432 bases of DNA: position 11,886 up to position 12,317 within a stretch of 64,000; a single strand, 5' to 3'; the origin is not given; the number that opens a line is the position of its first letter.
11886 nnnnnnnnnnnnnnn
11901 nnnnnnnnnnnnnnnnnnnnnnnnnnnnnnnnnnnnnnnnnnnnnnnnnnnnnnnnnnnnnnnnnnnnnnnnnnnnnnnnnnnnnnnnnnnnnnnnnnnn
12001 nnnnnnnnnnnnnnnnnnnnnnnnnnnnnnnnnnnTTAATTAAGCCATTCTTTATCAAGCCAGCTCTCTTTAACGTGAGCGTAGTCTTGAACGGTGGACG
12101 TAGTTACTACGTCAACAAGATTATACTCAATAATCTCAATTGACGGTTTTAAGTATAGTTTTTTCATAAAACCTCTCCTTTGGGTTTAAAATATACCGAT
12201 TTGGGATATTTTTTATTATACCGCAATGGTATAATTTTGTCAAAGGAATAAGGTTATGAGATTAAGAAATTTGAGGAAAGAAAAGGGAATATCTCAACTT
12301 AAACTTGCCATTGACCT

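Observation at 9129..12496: AT-rich 3.3-kb island bounded by near-identical 31-bp hairpin direct repeats, inserted between ppa and potD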

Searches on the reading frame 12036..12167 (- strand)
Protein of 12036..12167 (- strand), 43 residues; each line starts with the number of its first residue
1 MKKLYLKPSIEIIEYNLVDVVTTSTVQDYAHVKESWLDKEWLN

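Call 8: search_protein_families(library=pfam, max_evalue=1, proteins=[window:12036-12167:-])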
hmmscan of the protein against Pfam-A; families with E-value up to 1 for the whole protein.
window:12036-12167:- (43 aa): 0 families

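Call 9: search_protein_families(library=ncbifam, max_evalue=1, proteins=[window:12036-12167:-])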
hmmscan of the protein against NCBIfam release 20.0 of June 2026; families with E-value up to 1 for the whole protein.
window:12036-12167:- (43 aa): 0 families

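Call 10: search_protein_families(library=padloc, max_evalue=1, proteins=[window:12036-12167:-])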
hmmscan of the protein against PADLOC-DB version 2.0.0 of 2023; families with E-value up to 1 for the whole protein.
window:12036-12167:- (43 aa): 1 family
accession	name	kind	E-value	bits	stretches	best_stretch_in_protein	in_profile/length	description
PDLC04543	PDC-M25B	-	0.0026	15.4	1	10-36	38-64/241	-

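Call 11: search_protein_families(library=phrogs, max_evalue=1, proteins=[window:12036-12167:-])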
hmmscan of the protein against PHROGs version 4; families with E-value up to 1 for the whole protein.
window:12036-12167:- (43 aa): 0 families

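Call 36: find_homologous_proteins(query=window:12036-12164:-, max_evalue=1)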
Query window:12036-12164:- (42 aa): 2 proteins with E <= 1 among 2 candidates.
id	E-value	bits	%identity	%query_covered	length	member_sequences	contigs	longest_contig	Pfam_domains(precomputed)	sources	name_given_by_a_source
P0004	4.9e-20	86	100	100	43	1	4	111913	-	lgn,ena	-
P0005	1.3e-15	73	83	100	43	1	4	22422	-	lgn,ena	-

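Call 37: find_encoding_contigs(protein=P0005, flank=10000, max_places=6)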
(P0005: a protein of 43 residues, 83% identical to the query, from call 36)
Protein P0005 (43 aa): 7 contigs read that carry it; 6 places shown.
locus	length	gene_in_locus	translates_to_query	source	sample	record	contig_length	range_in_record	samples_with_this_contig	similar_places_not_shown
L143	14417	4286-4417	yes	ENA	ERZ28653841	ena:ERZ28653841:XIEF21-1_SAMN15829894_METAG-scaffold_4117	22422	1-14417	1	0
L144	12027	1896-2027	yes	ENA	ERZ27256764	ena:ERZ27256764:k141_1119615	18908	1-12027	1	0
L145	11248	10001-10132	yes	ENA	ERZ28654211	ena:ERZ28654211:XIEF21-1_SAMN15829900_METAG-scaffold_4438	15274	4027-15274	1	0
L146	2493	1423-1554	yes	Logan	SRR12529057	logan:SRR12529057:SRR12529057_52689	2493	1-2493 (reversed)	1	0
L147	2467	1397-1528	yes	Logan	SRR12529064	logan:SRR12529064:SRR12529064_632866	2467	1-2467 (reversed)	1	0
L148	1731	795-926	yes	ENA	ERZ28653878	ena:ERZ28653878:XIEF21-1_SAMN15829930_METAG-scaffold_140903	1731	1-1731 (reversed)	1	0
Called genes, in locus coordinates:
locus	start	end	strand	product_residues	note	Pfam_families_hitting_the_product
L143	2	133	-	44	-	?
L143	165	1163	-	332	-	PF09084:NMT1, PF13379:NMT1_2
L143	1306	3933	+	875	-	PF00133:tRNA-synt_1, PF09334:tRNA-synt_1g, PF13603:tRNA-synt_1_2, PF09334:tRNA-synt_1g, PF08264:Anticodon_1, PF10458:Val_tRNA-synt_C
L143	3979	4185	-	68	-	PF12844:HTH_19, PF13443:HTH_26, PF01381:HTH_3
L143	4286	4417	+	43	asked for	-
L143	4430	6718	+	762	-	PF13306:LRR_5, PF23952:LRR_EndoS (faint), PF12799:LRR_4 (faint), PF13855:LRR_8 (faint), PF13306:LRR_5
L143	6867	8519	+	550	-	PF00753:Lactamase_B, PF12706:Lactamase_B_2, PF22505:RNase_J_b_CASP, PF07521:RMMBL, PF17770:RNase_J_C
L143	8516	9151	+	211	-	PF01596:Methyltransf_3, PF13578:Methyltransf_24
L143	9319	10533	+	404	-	PF01136:Peptidase_U32, PF16325:Peptidase_U32_C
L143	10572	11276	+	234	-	PF04542:Sigma70_r2, PF04545:Sigma70_r4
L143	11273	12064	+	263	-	PF00106:adh_short, PF02719:Polysacc_synt_2 (faint), PF08659:KR, PF13561:adh_short_C2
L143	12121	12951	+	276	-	PF00303:Thymidylat_synt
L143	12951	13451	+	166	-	PF00186:DHFR_1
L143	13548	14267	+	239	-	PF01048:PNP_UDP_1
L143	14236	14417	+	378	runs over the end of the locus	PF01676:Metalloenzyme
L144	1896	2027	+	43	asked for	-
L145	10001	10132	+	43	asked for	-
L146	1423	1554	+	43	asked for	-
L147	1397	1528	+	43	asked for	-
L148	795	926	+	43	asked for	-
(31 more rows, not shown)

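Call 70: list_cluster_members(proteins=[L143:6867-8516:+, L143:1306-3930:+])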
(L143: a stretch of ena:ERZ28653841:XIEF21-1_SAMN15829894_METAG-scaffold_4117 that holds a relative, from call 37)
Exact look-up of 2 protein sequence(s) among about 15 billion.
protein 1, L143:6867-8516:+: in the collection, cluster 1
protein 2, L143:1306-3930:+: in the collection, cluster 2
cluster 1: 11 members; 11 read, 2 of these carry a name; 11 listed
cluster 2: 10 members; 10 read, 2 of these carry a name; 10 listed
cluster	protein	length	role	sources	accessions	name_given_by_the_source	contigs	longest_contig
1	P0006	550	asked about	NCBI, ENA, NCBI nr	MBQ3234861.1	MAG: ribonuclease J [Clostridia bacterium] | ribonuclease J [Clostridia bacterium]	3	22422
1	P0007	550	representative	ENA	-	-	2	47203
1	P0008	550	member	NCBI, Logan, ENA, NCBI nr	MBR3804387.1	MAG: ribonuclease J [Clostridia bacterium] | ribonuclease J [Clostridia bacterium]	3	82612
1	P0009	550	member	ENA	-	-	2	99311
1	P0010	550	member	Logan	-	-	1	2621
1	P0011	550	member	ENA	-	-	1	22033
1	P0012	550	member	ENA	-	-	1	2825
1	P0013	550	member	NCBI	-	-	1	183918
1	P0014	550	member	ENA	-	-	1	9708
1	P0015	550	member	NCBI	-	-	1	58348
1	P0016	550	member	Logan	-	-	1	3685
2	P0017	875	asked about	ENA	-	-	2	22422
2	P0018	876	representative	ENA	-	-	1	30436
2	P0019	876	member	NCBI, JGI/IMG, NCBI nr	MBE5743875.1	MAG: valine--tRNA ligase [Clostridiales bacterium] | valine--tRNA ligase [Clostridiales bacterium]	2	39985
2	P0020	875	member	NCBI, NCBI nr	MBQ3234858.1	MAG: valine--tRNA ligase [Clostridia bacterium] | valine--tRNA ligase [Clostridia bacterium]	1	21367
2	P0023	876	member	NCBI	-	-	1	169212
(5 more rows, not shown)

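Call 71: find_encoding_contigs(protein=P0013, flank=7000, max_places=3)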
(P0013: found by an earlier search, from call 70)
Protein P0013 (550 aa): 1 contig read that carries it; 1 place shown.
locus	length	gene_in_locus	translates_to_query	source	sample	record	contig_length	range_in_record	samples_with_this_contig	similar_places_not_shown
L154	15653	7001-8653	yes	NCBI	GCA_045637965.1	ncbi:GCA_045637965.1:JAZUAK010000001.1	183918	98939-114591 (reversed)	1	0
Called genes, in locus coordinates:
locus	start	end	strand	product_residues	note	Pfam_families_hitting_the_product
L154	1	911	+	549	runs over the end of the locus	PF07719:TPR_2 (faint), PF13432:TPR_16 (faint), PF13424:TPR_12 (faint)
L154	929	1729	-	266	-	PF00528:BPD_transp_1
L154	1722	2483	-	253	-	PF00005:ABC_tran, PF13304:AAA_21 (faint)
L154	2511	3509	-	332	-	PF09084:NMT1, PF13379:NMT1_2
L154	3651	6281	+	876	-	PF00133:tRNA-synt_1, PF09334:tRNA-synt_1g, PF13603:tRNA-synt_1_2, PF09334:tRNA-synt_1g, PF08264:Anticodon_1, PF10458:Val_tRNA-synt_C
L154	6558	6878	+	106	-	-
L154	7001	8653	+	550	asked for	PF00753:Lactamase_B, PF12706:Lactamase_B_2, PF22505:RNase_J_b_CASP, PF07521:RMMBL, PF17770:RNase_J_C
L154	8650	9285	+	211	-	PF01596:Methyltransf_3, PF13578:Methyltransf_24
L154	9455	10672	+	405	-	PF01136:Peptidase_U32, PF16325:Peptidase_U32_C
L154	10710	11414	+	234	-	PF04542:Sigma70_r2, PF04545:Sigma70_r4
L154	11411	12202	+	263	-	PF00106:adh_short, PF02719:Polysacc_synt_2 (weak), PF08659:KR, PF13561:adh_short_C2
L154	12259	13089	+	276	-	PF00303:Thymidylat_synt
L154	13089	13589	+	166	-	PF00186:DHFR_1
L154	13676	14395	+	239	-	PF01048:PNP_UDP_1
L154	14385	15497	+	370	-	PF01676:Metalloenzyme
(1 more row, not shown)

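Call 73: find_encoding_contigs(protein=P0008, flank=5000, max_places=3)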
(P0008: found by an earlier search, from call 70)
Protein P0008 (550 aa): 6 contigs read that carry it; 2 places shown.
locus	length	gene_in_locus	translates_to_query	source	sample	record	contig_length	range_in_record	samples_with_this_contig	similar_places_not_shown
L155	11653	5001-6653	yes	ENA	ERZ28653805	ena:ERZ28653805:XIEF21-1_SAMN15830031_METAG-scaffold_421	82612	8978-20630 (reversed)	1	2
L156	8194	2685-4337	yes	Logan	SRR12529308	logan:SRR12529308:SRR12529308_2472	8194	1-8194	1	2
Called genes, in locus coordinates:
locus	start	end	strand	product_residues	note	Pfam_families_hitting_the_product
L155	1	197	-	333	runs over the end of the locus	PF09084:NMT1, PF13379:NMT1_2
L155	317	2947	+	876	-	PF00133:tRNA-synt_1, PF09334:tRNA-synt_1g, PF13603:tRNA-synt_1_2, PF09334:tRNA-synt_1g, PF08264:Anticodon_1, PF10458:Val_tRNA-synt_C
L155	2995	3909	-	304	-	PF00892:EamA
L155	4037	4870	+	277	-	PF00126:HTH_1, PF03466:LysR_substrate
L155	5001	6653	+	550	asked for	PF00753:Lactamase_B, PF12706:Lactamase_B_2, PF22505:RNase_J_b_CASP, PF07521:RMMBL, PF17770:RNase_J_C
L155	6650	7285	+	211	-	PF01596:Methyltransf_3, PF13578:Methyltransf_24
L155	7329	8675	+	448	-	PF01136:Peptidase_U32, PF16325:Peptidase_U32_C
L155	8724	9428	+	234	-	PF04542:Sigma70_r2, PF04545:Sigma70_r4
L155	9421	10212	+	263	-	PF00106:adh_short, PF03435:Sacchrp_dh_NADP (faint), PF08659:KR, PF13561:adh_short_C2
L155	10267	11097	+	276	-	PF00303:Thymidylat_synt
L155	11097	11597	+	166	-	PF00186:DHFR_1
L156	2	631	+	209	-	?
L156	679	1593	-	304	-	PF00892:EamA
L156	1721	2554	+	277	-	PF00126:HTH_1, PF03466:LysR_substrate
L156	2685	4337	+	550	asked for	PF00753:Lactamase_B, PF12706:Lactamase_B_2, PF22505:RNase_J_b_CASP, PF07521:RMMBL, PF17770:RNase_J_C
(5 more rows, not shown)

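Call 74: find_encoding_contigs(protein=P0009, flank=5000, max_places=3)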
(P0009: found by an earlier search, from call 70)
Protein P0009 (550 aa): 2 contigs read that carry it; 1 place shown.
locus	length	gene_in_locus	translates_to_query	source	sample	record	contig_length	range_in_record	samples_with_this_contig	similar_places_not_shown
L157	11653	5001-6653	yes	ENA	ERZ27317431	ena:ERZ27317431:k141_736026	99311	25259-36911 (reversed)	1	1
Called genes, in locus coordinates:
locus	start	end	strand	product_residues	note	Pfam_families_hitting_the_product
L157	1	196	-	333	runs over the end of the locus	PF09084:NMT1, PF13379:NMT1_2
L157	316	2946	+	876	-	PF00133:tRNA-synt_1, PF09334:tRNA-synt_1g, PF13603:tRNA-synt_1_2, PF09334:tRNA-synt_1g, PF08264:Anticodon_1, PF10458:Val_tRNA-synt_C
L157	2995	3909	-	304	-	PF00892:EamA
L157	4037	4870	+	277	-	PF00126:HTH_1, PF03466:LysR_substrate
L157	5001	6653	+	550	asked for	PF00753:Lactamase_B, PF12706:Lactamase_B_2, PF22505:RNase_J_b_CASP, PF07521:RMMBL, PF17770:RNase_J_C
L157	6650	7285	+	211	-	PF01596:Methyltransf_3, PF13578:Methyltransf_24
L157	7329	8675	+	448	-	PF01136:Peptidase_U32, PF16325:Peptidase_U32_C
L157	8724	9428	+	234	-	PF04542:Sigma70_r2, PF04545:Sigma70_r4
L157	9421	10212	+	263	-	PF00106:adh_short, PF08659:KR, PF13561:adh_short_C2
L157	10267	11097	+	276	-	PF00303:Thymidylat_synt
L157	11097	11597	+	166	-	PF00186:DHFR_1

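Call 75: find_encoding_contigs(protein=P0015, flank=5000, max_places=3)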
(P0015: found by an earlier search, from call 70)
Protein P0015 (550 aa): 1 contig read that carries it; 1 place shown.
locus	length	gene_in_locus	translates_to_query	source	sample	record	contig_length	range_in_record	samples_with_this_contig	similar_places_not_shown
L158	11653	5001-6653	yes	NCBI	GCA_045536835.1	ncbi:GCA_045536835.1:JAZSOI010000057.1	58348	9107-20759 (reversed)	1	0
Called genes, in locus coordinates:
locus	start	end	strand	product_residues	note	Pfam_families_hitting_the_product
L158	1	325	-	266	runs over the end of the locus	PF00528:BPD_transp_1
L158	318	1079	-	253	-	PF00005:ABC_tran, PF13304:AAA_21 (faint)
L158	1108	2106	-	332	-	PF09084:NMT1, PF13379:NMT1_2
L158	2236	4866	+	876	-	PF00133:tRNA-synt_1, PF09334:tRNA-synt_1g, PF13603:tRNA-synt_1_2, PF09334:tRNA-synt_1g, PF08264:Anticodon_1, PF10458:Val_tRNA-synt_C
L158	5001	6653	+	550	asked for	PF00753:Lactamase_B, PF12706:Lactamase_B_2, PF22505:RNase_J_b_CASP, PF07521:RMMBL, PF17770:RNase_J_C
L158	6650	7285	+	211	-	PF01596:Methyltransf_3, PF13578:Methyltransf_24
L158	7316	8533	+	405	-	PF01136:Peptidase_U32, PF16325:Peptidase_U32_C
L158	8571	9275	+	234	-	PF04542:Sigma70_r2, PF04545:Sigma70_r4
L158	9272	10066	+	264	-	PF00106:adh_short, PF02719:Polysacc_synt_2 (weak), PF08659:KR, PF13561:adh_short_C2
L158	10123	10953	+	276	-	PF00303:Thymidylat_synt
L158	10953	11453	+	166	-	PF00186:DHFR_1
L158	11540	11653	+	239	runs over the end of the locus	PF01048:PNP_UDP_1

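Call 80: find_encoding_contigs(protein=P0007, flank=5000, max_places=3)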
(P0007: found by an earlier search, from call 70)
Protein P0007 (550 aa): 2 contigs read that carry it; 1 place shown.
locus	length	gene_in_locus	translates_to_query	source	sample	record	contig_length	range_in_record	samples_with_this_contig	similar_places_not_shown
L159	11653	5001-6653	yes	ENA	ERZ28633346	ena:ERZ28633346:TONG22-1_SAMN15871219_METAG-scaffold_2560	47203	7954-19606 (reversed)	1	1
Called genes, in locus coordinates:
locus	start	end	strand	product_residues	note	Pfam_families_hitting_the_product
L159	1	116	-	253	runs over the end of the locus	PF00005:ABC_tran, PF13304:AAA_21 (faint)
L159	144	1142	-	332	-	PF09084:NMT1, PF13379:NMT1_2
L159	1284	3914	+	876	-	PF00133:tRNA-synt_1, PF09334:tRNA-synt_1g, PF13603:tRNA-synt_1_2, PF09334:tRNA-synt_1g, PF08264:Anticodon_1, PF10458:Val_tRNA-synt_C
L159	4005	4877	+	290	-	PF00892:EamA (weak)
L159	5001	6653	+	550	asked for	PF00753:Lactamase_B, PF12706:Lactamase_B_2, PF22505:RNase_J_b_CASP, PF07521:RMMBL, PF17770:RNase_J_C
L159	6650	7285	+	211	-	PF01596:Methyltransf_3, PF13578:Methyltransf_24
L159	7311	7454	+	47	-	-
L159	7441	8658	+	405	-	PF01136:Peptidase_U32, PF16325:Peptidase_U32_C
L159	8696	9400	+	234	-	PF04542:Sigma70_r2, PF04545:Sigma70_r4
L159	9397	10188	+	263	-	PF00106:adh_short, PF02719:Polysacc_synt_2 (weak), PF08659:KR, PF13561:adh_short_C2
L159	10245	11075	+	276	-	PF00303:Thymidylat_synt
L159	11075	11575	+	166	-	PF00186:DHFR_1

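Call 81: find_encoding_contigs(protein=P0011, flank=5000, max_places=3)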
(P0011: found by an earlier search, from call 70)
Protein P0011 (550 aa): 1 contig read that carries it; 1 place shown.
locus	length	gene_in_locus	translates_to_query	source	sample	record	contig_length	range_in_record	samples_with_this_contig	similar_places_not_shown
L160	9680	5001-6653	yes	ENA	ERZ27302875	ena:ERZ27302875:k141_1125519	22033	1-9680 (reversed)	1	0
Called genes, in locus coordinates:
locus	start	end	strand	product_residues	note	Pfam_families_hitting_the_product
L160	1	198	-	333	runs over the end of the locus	PF09084:NMT1, PF13379:NMT1_2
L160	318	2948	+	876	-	PF00133:tRNA-synt_1, PF09334:tRNA-synt_1g, PF13603:tRNA-synt_1_2, PF09334:tRNA-synt_1g, PF08264:Anticodon_1, PF10458:Val_tRNA-synt_C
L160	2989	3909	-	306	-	PF00892:EamA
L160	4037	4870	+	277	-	PF00126:HTH_1, PF03466:LysR_substrate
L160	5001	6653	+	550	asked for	PF00753:Lactamase_B, PF12706:Lactamase_B_2, PF22505:RNase_J_b_CASP, PF07521:RMMBL, PF17770:RNase_J_C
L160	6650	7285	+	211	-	PF01596:Methyltransf_3, PF13578:Methyltransf_24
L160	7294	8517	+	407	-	PF01136:Peptidase_U32, PF16325:Peptidase_U32_C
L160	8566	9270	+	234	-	PF04542:Sigma70_r2, PF04545:Sigma70_r4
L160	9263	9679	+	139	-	?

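Call 98: find_encoding_contigs(protein=P0023, flank=6000, max_places=3)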
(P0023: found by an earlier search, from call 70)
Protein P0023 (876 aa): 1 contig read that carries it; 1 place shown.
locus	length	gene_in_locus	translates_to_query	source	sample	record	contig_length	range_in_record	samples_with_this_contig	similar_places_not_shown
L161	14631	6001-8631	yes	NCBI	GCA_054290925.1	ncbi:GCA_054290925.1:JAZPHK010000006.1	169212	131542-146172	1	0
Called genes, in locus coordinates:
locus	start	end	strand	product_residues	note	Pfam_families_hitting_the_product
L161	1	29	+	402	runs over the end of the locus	-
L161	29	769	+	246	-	PF01209:Ubie_methyltran, PF13489:Methyltransf_23, PF13847:Methyltransf_31, PF08241:Methyltransf_11, PF08242:Methyltransf_12, PF13649:Methyltransf_25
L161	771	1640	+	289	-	PF01430:HSP33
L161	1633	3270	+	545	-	PF13424:TPR_12 (faint), PF07719:TPR_2 (faint)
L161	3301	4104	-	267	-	PF00528:BPD_transp_1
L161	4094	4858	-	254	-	PF00005:ABC_tran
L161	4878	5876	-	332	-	PF09084:NMT1, PF13379:NMT1_2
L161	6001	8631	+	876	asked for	PF00133:tRNA-synt_1, PF09334:tRNA-synt_1g, PF13603:tRNA-synt_1_2, PF09334:tRNA-synt_1g, PF08264:Anticodon_1, PF10458:Val_tRNA-synt_C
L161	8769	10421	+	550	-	PF00753:Lactamase_B, PF12706:Lactamase_B_2, PF22505:RNase_J_b_CASP, PF07521:RMMBL, PF17770:RNase_J_C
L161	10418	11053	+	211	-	PF01596:Methyltransf_3, PF13578:Methyltransf_24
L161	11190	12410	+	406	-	PF01136:Peptidase_U32, PF16325:Peptidase_U32_C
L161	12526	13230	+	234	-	PF04542:Sigma70_r2, PF04545:Sigma70_r4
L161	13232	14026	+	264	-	PF00106:adh_short, PF08659:KR, PF13561:adh_short_C2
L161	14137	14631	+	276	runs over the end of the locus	PF00303:Thymidylat_synt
